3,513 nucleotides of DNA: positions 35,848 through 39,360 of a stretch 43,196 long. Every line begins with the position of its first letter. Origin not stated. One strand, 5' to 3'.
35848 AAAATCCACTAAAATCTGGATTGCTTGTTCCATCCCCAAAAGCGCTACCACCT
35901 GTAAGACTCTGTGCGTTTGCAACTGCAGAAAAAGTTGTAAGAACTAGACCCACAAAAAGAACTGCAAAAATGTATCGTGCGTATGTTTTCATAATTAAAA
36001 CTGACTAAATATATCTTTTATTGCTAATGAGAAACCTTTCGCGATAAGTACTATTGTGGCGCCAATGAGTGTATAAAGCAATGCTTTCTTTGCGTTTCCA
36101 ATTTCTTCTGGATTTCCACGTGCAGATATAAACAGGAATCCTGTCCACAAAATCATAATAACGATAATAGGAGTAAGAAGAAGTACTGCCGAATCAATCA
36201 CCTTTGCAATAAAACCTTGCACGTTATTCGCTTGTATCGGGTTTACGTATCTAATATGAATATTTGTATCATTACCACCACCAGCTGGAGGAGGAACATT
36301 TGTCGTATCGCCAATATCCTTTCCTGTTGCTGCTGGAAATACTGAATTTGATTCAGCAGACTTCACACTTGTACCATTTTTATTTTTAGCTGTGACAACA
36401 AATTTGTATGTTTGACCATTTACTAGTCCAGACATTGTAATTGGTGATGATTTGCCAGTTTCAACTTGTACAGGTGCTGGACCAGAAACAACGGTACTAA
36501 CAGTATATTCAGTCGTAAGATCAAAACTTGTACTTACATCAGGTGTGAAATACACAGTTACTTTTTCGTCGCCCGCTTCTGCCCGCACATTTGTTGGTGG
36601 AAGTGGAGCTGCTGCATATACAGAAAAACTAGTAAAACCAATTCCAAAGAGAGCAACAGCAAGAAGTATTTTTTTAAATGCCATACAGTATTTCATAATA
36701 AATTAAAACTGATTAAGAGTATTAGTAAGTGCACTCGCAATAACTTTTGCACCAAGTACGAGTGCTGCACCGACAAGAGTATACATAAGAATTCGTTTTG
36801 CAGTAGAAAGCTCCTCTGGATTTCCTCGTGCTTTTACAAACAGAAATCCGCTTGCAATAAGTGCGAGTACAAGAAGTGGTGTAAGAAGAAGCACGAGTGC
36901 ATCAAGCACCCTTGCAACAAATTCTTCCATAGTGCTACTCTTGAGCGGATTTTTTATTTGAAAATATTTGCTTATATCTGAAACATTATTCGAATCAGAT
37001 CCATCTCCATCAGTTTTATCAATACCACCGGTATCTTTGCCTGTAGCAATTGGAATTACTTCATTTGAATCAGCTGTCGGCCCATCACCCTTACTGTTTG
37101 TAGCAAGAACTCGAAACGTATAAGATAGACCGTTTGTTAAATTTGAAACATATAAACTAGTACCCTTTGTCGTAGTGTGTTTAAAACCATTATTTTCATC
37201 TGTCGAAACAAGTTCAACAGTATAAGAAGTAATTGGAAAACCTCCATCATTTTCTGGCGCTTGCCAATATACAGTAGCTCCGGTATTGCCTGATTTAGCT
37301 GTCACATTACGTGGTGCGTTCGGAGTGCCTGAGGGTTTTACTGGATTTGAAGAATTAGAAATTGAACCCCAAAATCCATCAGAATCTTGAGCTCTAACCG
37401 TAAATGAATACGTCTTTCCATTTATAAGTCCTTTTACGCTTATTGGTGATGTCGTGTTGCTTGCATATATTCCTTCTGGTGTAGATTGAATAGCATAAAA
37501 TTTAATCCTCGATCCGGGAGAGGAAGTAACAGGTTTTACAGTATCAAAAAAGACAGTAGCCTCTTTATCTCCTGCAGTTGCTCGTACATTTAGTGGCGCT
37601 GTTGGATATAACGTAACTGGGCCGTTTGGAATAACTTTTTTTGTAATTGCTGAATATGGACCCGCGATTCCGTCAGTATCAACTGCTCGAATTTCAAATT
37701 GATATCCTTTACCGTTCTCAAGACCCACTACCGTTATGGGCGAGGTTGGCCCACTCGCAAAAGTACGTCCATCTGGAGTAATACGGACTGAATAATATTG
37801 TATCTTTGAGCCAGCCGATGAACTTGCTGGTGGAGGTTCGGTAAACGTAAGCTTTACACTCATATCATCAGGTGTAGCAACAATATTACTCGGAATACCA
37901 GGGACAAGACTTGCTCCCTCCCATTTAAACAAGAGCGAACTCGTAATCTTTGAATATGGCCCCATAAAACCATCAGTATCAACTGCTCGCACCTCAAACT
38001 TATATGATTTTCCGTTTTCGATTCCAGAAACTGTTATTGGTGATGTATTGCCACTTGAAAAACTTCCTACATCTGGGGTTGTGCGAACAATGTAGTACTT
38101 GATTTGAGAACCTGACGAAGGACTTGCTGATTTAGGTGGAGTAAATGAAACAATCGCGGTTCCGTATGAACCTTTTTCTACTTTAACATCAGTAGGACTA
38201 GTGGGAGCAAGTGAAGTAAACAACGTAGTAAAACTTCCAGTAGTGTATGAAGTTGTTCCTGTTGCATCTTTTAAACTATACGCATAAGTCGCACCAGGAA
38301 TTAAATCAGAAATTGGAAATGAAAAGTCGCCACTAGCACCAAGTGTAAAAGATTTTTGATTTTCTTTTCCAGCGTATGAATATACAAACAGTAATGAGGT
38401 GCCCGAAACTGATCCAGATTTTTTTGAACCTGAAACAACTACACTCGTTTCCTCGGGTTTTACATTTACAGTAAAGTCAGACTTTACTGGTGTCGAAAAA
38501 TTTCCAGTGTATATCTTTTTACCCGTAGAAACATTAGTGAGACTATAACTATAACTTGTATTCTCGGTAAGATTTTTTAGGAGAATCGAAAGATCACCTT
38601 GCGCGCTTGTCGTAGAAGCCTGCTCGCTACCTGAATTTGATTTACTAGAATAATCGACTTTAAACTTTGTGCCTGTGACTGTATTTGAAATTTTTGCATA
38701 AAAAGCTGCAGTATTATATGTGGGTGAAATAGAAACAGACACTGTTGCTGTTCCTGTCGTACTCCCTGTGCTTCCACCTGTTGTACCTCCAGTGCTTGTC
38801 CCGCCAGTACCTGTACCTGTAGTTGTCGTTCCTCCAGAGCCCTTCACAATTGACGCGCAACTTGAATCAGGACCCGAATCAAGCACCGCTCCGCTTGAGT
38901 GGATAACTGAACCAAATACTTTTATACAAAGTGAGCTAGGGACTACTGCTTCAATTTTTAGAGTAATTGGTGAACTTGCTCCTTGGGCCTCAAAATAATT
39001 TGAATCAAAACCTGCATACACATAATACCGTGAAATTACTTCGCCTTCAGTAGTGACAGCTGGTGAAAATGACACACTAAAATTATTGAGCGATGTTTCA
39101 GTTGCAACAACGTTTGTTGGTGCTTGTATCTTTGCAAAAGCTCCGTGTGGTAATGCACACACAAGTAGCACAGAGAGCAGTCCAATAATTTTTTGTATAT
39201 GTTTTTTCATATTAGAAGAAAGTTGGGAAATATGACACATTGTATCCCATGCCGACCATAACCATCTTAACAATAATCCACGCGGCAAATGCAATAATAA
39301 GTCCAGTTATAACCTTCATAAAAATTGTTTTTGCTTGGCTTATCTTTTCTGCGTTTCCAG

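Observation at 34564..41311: Array of six paralogous two-helix pilin-like (TrbC/VirB2-type) modules, three fused behind long Fn3/Ig arrays, with no secretion or pilus machinery nearby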

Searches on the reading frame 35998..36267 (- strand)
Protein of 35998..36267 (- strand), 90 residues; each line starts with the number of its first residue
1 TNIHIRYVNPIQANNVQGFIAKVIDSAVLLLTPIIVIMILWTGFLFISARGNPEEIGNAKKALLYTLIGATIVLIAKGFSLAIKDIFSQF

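Call 26: search_protein_representatives(alignment_id=A1)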
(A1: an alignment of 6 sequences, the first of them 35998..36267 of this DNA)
Query: 6 sequences, 90 profile positions. Proteins with E-value up to 0.001 (for the whole library): 52568; up to 1e-10: 5801; up to 1e-30: 44. The best 150 are listed.
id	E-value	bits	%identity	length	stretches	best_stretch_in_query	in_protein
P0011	3.6e-59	213.1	-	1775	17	3-74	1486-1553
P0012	1.5e-58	211.2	-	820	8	14-79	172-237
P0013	2.7e-58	210.4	-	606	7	5-73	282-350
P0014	7.3e-52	189.7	-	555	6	9-75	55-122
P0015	2.8e-49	181.5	-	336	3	14-87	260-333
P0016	1.6e-48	179.0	-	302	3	6-88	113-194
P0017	4.2e-47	174.5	-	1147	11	3-80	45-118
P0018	5.2e-46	171.0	-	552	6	5-80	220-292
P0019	1.3e-44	166.5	-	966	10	5-75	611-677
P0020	1.2e-43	163.4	-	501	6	4-75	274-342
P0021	5.0e-43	161.4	-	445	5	4-80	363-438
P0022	1.9e-40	153.2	-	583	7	7-76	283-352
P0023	5.2e-40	151.8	-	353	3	4-80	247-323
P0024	6.0e-40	151.5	-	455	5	2-74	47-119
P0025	2.8e-39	149.4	-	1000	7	19-80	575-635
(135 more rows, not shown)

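Call 29: find_homologous_proteins(query=A1, max_evalue=0.001)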
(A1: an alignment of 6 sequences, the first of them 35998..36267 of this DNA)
Query A1 (6 sequences) (90 aa, profile of the alignment): 183 proteins with E <= 0.001 among 2351 candidates; the best 120 are listed.
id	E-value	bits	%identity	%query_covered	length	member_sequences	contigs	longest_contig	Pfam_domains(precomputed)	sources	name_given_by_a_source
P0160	1.9e-28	116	30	68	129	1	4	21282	PF18895.6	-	-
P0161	2.1e-26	110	-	-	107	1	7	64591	-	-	-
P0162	2.8e-26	109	29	68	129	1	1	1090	PF18895.6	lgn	-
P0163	1.2e-24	104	-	-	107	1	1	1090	-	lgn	-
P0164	3.2e-24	103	-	-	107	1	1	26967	-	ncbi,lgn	-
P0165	3.5e-24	103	-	-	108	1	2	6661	-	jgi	jgi:succinate dehydrogenase/fumarate reductase cytochrome b subunit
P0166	6.5e-24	102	-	-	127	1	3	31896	PF18895.6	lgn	-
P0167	1.2e-23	101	34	39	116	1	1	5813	PF18895.6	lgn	-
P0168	1.3e-23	101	-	-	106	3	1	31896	-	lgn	-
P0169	6.8e-23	99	31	39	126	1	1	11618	PF18895.6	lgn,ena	-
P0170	7.4e-23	98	29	54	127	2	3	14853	PF18895.6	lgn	-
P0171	7.8e-23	98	-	-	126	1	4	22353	PF18895.6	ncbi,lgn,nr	ncbi:MAG: hypothetical protein KBC17_02495 [Candidatus Pacebacteria bacterium]|nr:hypothetical prote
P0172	1.0e-22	98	26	69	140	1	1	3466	PF18895.6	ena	-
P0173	1.4e-22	98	25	74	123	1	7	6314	PF18895.6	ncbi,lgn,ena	-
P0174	1.4e-22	97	-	-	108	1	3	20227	PF18895.6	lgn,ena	-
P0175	1.7e-22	97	26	70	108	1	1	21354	PF18895.6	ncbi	-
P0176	2.1e-22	97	-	-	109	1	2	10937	PF18895.6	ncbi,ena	-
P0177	2.8e-22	97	31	39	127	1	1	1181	PF18895.6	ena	-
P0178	3.1e-22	96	-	-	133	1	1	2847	PF18895.6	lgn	-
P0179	3.7e-22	96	29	61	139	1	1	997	PF18895.6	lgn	-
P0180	4.1e-22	96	-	-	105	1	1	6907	PF18895.6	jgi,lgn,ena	-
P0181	4.3e-22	96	-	-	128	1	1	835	PF18895.6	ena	-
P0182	4.8e-22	96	24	66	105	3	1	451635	PF18895.6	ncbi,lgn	ncbi:MAG: hypothetical protein WCG55_01840 [bacterium]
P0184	5.8e-22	96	-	-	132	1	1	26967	PF18895.6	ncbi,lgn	-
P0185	7.7e-22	95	29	61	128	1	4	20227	PF18895.6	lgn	-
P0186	8.9e-22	95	24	67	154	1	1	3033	PF18895.6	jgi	jgi:hypothetical protein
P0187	9.3e-22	95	28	79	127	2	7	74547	PF18895.6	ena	-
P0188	9.8e-22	95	-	-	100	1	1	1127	PF18895.6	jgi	jgi:succinate dehydrogenase/fumarate reductase cytochrome b subunit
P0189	1.0e-21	95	-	-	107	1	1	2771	PF18895.6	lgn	-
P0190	1.1e-21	95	-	-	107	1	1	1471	PF18895.6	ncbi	-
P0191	1.2e-21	95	30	70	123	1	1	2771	PF18895.6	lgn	-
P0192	1.4e-21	94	26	48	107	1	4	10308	PF18895.6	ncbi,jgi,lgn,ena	jgi:uncharacterized membrane protein YcgQ (UPF0703/DUF1980 family)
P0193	1.5e-21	94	31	70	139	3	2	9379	PF18895.6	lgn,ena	-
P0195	1.7e-21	94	49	83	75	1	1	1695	PF18895.6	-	-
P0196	1.7e-21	94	27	50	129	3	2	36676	PF18895.6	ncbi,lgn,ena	-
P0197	1.8e-21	94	-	-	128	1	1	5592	PF18895.6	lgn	-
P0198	1.9e-21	94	-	-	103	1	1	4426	PF18895.6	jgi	jgi:hypothetical protein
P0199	2.1e-21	94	-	-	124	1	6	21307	PF18895.6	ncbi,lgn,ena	-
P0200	2.1e-21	94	-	-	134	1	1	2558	PF18895.6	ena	-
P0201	2.6e-21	93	-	-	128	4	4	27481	PF18895.6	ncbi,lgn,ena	-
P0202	5.6e-21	92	-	-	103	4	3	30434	PF18895.6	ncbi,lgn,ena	-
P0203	5.9e-21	92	-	-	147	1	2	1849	PF18895.6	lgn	-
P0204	7.0e-21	92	-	-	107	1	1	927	PF18895.6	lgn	-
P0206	9.0e-21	92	34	39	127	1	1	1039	PF18895.6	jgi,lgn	-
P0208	9.3e-21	92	-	-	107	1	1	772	PF18895.6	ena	-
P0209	1.0e-20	92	29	70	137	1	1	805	PF18895.6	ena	-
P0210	1.0e-20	92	-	-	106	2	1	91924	PF18895.6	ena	-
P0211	1.2e-20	91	-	-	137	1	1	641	PF18895.6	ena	-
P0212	1.3e-20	91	-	-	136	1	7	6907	PF18895.6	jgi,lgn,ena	-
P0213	1.4e-20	91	28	44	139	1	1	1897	PF18895.6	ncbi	-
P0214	1.4e-20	91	-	-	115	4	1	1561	PF18895.6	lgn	-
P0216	1.7e-20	91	-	-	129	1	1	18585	PF18895.6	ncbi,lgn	-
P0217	1.9e-20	91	-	-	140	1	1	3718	PF18895.6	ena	-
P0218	2.2e-20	91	22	57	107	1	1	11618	PF18895.6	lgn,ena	-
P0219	2.3e-20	90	25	62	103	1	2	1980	PF18895.6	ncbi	-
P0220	2.5e-20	90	24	66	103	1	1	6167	PF18895.6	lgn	-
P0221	2.6e-20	90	-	-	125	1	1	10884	PF18895.6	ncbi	-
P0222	2.6e-20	90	-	-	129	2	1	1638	PF18895.6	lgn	-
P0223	2.7e-20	90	28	76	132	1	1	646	PF18895.6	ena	-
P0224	2.8e-20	90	-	-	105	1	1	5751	PF18895.6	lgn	-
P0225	3.1e-20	90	-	-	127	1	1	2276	PF18895.6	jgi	jgi:uncharacterized membrane protein YidH (DUF202 family)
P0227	4.6e-20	89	-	-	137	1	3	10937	PF18895.6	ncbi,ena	-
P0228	5.0e-20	89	-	-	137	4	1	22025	PF18895.6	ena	-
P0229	5.5e-20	89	-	-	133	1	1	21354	PF18895.6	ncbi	-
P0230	7.1e-20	89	-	-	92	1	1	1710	PF18895.6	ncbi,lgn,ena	-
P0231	7.6e-20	89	-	-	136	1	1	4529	PF18895.6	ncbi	-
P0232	9.6e-20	88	20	77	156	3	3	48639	PF18895.6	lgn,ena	-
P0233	9.7e-20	88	-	-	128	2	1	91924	PF18895.6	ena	-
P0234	9.9e-20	88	-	-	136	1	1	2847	PF18895.6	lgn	-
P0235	1.4e-19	88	-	-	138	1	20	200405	PF18895.6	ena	-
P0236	1.5e-19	88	-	-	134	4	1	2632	PF18895.6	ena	-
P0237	1.9e-19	87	-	-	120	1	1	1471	PF18895.6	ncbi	-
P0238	2.0e-19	87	-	-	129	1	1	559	PF18895.6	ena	-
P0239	2.2e-19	87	29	73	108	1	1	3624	PF18895.6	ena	-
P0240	2.2e-19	87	33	27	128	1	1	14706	PF18895.6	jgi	jgi:hypothetical protein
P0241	2.2e-19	87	26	77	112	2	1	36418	PF18895.6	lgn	-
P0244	3.9e-19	86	-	-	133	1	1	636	PF18895.6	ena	-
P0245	3.9e-19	86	-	-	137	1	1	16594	PF18895.6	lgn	-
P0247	6.4e-19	86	-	-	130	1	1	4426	PF18895.6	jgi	jgi:hypothetical protein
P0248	6.6e-19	86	-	-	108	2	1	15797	PF18895.6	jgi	-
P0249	8.1e-19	85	21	74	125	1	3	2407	PF18895.6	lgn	-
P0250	8.3e-19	85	33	27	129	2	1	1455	PF18895.6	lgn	-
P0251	8.8e-19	85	-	-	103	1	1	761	PF18895.6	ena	-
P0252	1.3e-18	85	-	-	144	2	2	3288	PF18895.6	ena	-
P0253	1.5e-18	85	-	-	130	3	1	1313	PF18895.6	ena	-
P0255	2.2e-18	84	25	61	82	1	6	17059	PF18895.6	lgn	-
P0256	2.4e-18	84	59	90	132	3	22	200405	PF18895.6,PF04956.19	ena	-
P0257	2.9e-18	84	30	60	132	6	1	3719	PF18895.6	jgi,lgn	jgi:hypothetical protein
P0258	3.6e-18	83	28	69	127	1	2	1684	PF18895.6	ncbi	-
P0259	4.1e-18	83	35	22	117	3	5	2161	PF18895.6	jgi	-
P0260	4.3e-18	83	-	-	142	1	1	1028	PF18895.6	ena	-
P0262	6.6e-18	83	-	-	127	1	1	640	PF18895.6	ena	-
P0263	8.2e-18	82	-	-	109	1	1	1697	PF18895.6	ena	-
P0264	1.4e-17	82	28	56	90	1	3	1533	PF18895.6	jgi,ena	-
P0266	1.6e-17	81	26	72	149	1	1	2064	PF18895.6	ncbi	-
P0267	1.8e-17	81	-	-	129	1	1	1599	PF18895.6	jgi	-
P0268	1.9e-17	81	-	-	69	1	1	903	PF18895.6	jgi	jgi:hypothetical protein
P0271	3.1e-17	80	25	71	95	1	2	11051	PF18895.6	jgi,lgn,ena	jgi:hypothetical protein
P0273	4.6e-17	80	26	60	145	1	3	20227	PF18895.6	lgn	-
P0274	7.0e-17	79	55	97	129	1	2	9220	PF18895.6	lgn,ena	-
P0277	2.9e-16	77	-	-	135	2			PF18895.6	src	-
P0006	3.0e-16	77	71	99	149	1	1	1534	PF18895.6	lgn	-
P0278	3.2e-16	77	21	62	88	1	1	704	PF18895.6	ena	-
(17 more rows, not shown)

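Call 46: search_solved_structures(query=A1, max_evalue=10, show_alignments=2)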
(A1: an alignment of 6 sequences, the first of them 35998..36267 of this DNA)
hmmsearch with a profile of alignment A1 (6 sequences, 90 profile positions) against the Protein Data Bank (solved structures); distinct sequences matched with E-value up to 10: 2.
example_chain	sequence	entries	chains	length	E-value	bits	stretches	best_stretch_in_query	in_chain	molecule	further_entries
7rmx_A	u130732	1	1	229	0.12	15.9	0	22-54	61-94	Tunable symmetric protein, D_3_212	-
7unj_A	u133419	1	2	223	1.9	12.1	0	23-52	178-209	SP1-ZnPPaM designed chlorophyll dimer protein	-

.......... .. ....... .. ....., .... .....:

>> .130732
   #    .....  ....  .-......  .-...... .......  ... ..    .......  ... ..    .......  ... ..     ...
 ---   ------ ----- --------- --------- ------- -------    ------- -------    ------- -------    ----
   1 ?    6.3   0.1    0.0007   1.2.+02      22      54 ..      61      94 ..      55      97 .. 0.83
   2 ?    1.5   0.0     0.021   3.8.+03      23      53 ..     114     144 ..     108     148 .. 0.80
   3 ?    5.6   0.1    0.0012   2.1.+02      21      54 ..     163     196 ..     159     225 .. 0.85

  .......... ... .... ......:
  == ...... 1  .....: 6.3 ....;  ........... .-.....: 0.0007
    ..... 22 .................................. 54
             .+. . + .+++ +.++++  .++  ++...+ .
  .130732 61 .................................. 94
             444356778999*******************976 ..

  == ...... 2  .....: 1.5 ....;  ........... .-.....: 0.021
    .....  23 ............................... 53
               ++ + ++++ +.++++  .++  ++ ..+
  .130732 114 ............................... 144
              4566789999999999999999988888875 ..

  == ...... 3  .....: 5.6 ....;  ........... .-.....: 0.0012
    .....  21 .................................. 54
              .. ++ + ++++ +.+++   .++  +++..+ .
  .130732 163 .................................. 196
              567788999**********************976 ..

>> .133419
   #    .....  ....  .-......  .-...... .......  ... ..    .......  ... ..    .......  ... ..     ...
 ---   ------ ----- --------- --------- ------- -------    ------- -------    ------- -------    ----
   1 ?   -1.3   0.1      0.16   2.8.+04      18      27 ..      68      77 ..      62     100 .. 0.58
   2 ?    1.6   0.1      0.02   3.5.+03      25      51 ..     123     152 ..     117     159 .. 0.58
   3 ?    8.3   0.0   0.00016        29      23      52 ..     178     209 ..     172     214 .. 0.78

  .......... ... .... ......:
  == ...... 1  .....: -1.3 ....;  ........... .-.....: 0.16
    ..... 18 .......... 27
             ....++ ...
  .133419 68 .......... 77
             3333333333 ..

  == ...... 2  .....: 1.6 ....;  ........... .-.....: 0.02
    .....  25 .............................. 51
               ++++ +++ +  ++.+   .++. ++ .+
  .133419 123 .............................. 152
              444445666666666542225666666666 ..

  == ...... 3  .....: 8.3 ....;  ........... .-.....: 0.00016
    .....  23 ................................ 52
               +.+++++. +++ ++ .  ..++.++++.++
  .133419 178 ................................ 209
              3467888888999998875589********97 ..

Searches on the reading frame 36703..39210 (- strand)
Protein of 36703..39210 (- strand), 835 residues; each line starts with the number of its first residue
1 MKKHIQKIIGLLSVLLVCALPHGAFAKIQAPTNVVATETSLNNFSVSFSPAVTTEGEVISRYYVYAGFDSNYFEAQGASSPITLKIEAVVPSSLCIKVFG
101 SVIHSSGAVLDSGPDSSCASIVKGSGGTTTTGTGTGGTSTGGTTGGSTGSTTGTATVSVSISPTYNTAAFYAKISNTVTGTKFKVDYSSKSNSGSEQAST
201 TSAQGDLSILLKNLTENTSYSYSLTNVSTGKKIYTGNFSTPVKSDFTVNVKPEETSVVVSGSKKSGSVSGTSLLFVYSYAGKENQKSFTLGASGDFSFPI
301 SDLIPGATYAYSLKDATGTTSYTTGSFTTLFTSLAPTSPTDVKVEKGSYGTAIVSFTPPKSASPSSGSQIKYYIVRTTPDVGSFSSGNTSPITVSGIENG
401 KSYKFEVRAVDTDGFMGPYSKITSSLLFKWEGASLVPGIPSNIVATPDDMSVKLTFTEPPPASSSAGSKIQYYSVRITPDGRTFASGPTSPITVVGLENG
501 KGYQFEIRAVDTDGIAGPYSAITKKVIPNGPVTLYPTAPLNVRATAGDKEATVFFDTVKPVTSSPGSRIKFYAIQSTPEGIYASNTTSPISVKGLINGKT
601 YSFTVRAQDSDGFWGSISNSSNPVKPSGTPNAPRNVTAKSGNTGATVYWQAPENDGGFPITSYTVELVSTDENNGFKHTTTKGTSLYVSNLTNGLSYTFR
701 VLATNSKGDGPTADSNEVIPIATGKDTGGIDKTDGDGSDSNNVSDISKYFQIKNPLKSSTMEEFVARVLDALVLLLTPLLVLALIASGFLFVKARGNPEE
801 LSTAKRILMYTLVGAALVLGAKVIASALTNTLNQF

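Call 5: search_protein_families(library=pfam, proteins=[window:36703-39210:-], max_evalue=1)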
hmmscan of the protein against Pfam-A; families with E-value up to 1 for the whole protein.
window:36703-39210:- (835 aa): 14 families
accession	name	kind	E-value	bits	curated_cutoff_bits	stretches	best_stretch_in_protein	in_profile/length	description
PF00041.27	fn3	-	6.1e-37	126.1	25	5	632-713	2-78/84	Fibronectin type III domain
PF25059.1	FN3_DSCAM-DSCAML_C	-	1e-09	39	39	1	654-709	14-70/89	DSCAM/DSCAML C-terminal Fn3-like domain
PF16794.11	fn3_4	-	4e-07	30.4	27.1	1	392-424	71-103/103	Fibronectin-III type domain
PF18895.5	T4SS_pilin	-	1.5e-06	28.6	26.6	1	759-828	3-71/71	Type IV secretion system pilin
PF25523.1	Ig_RIMBP2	-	1.2e-05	25.6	27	1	336-375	3-45/105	RIMBP2-like, immunoglobulin-like domain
PF16323.11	DUF4959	-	2.1e-05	25.2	32.9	1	335-414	18-94/106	Domain of unknown function (DUF4959)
PF21605.3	CRLF2-like_D2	-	0.00011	22.6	27.3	0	585-621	47-83/94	Cytokine receptor-like factor 2-like, D2 domain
PF16656.11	Pur_ac_phosph_N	-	0.00016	22.6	30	0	282-329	55-93/93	Purple acid Phosphatase, N-terminal domain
PF01108.23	Tissue_fac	-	0.00088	19.5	27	1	628-705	20-100/107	Tissue factor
PF04956.18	TrbC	-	0.0014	19.3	27.9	1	759-827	35-97/98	TrbC/VIRB2 pilin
PF09294.16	Interfer-bind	-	0.0052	17.5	21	0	661-715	42-96/104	Interferon-alpha/beta receptor, fibronectin type III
PF23608.1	Ig_ILCR1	-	0.014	15.9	27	0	645-705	19-76/114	ILCR1 Ig-like domain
PF17766.7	fn3_6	-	0.043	14.4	26.4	1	211-268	9-67/99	Fibronectin type-III domain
PF24940.1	Fn3_Dep-1_5th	-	0.097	13.3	23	0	387-415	73-101/115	Dep-1 fifth Fn3-like domain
